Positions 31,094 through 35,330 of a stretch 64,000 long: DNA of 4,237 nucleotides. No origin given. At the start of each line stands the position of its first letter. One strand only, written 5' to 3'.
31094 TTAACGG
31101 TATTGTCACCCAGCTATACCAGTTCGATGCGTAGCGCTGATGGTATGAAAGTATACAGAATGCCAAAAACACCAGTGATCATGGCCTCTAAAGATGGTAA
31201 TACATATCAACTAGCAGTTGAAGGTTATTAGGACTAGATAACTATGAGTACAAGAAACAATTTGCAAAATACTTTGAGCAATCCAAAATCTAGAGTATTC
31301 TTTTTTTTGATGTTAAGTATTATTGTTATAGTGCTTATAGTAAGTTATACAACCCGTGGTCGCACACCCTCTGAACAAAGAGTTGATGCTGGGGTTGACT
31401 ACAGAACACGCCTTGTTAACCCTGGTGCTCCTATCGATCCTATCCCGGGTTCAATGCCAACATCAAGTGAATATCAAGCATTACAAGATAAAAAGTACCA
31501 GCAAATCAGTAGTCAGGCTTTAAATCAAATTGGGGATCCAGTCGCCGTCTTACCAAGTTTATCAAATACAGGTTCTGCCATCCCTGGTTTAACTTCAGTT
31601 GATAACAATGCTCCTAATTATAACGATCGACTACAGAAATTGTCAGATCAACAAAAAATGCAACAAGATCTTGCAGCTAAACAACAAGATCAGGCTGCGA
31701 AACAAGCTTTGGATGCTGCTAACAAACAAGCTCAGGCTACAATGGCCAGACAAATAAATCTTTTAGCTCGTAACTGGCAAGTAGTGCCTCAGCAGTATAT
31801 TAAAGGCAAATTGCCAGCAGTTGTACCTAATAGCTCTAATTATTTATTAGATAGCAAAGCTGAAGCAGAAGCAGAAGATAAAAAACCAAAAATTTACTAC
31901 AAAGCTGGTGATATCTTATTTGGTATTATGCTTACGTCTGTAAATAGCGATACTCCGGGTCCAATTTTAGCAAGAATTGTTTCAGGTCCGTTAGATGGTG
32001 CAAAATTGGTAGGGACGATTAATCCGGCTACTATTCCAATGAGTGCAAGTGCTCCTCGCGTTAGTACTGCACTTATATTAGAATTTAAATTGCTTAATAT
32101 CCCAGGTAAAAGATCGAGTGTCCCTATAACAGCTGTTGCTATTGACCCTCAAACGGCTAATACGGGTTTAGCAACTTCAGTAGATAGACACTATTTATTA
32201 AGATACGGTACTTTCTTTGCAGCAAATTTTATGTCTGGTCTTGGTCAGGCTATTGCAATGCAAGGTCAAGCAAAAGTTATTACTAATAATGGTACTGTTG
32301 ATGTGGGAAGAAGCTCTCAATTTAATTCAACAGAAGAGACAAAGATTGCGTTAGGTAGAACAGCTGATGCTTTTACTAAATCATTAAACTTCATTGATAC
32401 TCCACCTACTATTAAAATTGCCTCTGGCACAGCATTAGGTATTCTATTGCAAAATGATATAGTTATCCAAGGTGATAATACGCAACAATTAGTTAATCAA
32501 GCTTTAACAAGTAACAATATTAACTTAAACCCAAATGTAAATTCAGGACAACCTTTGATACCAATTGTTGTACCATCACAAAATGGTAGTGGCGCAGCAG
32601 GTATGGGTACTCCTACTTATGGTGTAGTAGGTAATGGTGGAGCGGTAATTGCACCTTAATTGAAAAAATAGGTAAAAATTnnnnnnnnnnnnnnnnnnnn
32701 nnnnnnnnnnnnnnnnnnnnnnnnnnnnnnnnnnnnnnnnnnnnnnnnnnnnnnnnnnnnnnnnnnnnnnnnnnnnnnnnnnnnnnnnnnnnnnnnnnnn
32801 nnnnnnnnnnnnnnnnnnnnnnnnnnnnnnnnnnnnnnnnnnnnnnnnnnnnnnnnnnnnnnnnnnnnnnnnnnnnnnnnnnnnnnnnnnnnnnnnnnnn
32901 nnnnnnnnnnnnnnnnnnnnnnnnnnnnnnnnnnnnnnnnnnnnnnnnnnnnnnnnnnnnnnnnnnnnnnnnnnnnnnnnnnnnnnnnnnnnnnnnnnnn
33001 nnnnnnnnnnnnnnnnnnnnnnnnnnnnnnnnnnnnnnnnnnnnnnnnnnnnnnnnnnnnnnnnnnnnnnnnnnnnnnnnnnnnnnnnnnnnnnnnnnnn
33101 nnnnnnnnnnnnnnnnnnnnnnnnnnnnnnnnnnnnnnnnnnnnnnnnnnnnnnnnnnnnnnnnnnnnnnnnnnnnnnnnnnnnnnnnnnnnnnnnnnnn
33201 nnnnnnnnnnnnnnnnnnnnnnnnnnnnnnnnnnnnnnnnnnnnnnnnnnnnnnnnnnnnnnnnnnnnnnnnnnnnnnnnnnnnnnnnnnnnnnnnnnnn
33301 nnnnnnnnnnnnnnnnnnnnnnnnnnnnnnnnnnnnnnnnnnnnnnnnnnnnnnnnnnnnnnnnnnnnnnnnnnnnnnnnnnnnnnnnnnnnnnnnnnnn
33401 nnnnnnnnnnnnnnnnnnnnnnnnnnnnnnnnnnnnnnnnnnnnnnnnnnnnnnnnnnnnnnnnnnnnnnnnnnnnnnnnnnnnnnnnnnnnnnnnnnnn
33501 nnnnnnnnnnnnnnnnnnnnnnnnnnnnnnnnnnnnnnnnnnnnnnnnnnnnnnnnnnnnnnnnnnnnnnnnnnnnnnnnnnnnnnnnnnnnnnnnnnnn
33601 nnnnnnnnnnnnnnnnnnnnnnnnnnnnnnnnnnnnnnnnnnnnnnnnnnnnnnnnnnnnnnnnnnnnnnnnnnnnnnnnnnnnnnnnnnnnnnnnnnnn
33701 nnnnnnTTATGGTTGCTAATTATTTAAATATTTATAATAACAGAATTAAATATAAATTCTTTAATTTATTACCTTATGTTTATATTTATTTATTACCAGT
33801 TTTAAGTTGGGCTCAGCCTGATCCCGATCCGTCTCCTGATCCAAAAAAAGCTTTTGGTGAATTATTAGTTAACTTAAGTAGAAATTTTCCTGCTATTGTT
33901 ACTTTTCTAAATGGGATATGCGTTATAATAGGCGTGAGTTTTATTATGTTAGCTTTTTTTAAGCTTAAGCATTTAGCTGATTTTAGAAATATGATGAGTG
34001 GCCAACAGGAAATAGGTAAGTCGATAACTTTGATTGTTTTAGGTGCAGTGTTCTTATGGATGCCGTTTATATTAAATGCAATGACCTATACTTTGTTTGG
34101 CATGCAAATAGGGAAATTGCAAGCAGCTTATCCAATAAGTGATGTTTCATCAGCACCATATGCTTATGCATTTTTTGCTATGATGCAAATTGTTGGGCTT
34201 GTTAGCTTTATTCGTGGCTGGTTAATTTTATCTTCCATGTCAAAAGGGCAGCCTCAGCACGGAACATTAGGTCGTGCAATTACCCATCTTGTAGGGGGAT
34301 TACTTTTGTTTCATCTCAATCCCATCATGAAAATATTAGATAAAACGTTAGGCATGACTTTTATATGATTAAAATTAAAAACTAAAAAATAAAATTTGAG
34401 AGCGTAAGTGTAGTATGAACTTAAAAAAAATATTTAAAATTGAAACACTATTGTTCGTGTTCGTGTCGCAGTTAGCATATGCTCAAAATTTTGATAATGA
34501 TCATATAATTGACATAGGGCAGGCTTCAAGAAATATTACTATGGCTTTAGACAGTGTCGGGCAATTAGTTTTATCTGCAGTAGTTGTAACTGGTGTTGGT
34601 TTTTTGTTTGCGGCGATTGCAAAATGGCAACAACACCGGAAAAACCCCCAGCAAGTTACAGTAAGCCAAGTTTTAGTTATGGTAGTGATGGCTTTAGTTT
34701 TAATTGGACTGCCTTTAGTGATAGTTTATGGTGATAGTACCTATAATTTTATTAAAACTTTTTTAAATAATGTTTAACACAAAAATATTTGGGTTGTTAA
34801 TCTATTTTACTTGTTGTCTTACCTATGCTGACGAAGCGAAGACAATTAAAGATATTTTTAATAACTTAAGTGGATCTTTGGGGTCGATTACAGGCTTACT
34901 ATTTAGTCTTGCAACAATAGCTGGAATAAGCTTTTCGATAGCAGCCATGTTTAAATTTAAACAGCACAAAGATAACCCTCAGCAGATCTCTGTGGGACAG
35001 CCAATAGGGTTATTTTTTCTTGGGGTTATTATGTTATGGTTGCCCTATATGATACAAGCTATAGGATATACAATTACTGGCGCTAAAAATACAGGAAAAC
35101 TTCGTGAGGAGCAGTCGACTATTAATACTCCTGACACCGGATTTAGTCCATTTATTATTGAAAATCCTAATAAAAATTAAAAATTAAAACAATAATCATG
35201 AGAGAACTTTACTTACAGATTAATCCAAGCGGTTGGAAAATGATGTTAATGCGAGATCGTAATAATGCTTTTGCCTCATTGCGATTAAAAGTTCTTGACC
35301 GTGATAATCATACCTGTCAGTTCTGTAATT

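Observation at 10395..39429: Single contiguous, compact Dot/Icm type IVB secretion locus with non-canonical architecture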

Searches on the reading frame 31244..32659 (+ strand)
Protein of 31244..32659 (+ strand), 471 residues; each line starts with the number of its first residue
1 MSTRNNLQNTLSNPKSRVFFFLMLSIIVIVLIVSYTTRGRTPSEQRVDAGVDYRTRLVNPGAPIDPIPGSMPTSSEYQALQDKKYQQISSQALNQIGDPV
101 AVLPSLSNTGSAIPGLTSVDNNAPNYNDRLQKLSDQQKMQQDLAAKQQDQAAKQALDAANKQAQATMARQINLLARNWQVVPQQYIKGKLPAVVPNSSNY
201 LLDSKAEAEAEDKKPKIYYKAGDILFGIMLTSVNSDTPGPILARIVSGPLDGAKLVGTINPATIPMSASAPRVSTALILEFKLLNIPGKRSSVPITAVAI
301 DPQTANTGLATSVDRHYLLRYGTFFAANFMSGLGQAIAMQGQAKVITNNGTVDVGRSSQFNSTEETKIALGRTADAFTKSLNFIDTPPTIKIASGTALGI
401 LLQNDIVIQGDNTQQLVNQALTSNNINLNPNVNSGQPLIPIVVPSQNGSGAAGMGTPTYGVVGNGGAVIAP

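Call 5: search_protein_families(library=pfam, proteins=[window:31244-32659:+], max_evalue=0.01)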
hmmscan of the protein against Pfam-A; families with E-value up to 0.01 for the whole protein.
window:31244-32659:+ (471 aa): 1 family
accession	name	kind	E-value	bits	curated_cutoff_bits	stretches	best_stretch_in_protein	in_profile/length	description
PF03743.19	TrbI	-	5e-12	46.5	35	1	220-407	3-187/188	Bacterial conjugation TrbI-like protein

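Call 9: search_protein_families(library=ncbifam, proteins=[window:31244-32659:+], max_evalue=0.01)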
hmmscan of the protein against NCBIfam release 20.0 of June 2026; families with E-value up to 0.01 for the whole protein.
window:31244-32659:+ (471 aa): 3 families
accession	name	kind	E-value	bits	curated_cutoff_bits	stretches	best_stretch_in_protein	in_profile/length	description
NF033900.0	T4SS_IcmE_DotG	equivalog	1.3e-69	235.3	750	2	127-406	722-1006/1008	type IVB secretion system protein DotG/IcmE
NF033884.1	conj_TraO_IncI1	equivalog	6e-14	52.1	225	1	72-358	45-320/381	conjugal transfer protein TraO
NF038091.1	T4SS_VirB10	equivalog_domain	3.2e-05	23.6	220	1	294-408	88-191/197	type IV secretion system protein VirB10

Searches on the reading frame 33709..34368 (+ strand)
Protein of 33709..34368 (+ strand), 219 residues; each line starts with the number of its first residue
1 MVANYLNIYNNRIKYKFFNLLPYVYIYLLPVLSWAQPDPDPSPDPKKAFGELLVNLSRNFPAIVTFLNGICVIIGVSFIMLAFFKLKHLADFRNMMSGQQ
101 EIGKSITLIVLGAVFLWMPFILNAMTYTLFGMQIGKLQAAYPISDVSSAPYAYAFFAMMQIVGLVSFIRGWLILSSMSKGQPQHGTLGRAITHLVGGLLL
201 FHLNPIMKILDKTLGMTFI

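Call 5: search_protein_families(library=pfam, proteins=[window:33709-34368:+], max_evalue=0.01)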
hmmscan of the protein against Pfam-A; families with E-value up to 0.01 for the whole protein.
window:33709-34368:+ (219 aa): 0 families

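Call 9: search_protein_families(library=ncbifam, proteins=[window:33709-34368:+], max_evalue=0.01)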
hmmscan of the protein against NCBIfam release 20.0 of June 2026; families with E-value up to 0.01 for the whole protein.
window:33709-34368:+ (219 aa): 1 family
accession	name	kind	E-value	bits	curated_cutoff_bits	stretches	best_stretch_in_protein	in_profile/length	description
NF033883.1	conj_TraQ_IncI1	equivalog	2.2e-06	27.7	80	1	53-216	6-174/175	conjugal transfer protein TraQ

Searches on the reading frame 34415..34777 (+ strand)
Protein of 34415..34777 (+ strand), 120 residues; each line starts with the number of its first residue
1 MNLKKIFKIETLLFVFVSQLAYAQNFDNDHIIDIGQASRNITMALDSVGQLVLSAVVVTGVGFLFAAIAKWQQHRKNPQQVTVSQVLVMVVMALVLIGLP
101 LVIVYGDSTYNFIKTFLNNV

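Call 5: search_protein_families(library=pfam, proteins=[window:34415-34777:+], max_evalue=0.01)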
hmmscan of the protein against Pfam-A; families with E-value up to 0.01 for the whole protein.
window:34415-34777:+ (120 aa): 2 families
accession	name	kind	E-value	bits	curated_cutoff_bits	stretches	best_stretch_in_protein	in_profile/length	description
PF20535.3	DUF6750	-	3e-06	27.6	27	1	33-110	44-120/128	Family of unknown function (DUF6750)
PF00654.25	Voltage_CLC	-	0.0012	18.5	24.8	1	10-119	128-235/346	Voltage gated chloride channel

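Call 9: search_protein_families(library=ncbifam, proteins=[window:34415-34777:+], max_evalue=0.01)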
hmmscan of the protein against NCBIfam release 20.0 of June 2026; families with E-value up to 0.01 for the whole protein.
window:34415-34777:+ (120 aa): 1 family
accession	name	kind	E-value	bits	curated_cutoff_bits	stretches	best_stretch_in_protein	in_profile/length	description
NF033883.1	conj_TraQ_IncI1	equivalog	0.0022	17.9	80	1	46-113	15-84/175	conjugal transfer protein TraQ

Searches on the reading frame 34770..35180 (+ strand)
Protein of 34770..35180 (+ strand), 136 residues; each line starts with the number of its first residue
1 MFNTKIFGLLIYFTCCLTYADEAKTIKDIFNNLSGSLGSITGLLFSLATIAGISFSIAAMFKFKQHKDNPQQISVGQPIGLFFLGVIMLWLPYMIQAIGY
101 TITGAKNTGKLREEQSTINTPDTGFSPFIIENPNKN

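Call 5: search_protein_families(library=pfam, proteins=[window:34770-35180:+], max_evalue=0.01)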
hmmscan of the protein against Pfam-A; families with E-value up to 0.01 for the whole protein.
window:34770-35180:+ (136 aa): 2 families
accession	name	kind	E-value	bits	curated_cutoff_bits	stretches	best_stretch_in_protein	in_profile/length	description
PF20535.3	DUF6750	-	3.4e-06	27.5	27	1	8-98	26-116/128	Family of unknown function (DUF6750)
PF00892.27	EamA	-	0.0089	16.8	28.2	0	43-108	33-92/135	EamA-like transporter family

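Call 9: search_protein_families(library=ncbifam, proteins=[window:34770-35180:+], max_evalue=0.01)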
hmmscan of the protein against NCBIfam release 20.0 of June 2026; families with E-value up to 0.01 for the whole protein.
window:34770-35180:+ (136 aa): 1 family
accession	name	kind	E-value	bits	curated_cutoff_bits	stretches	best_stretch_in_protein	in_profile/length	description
NF033883.1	conj_TraQ_IncI1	equivalog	2.6e-05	24.2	80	1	34-102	11-81/175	conjugal transfer protein TraQ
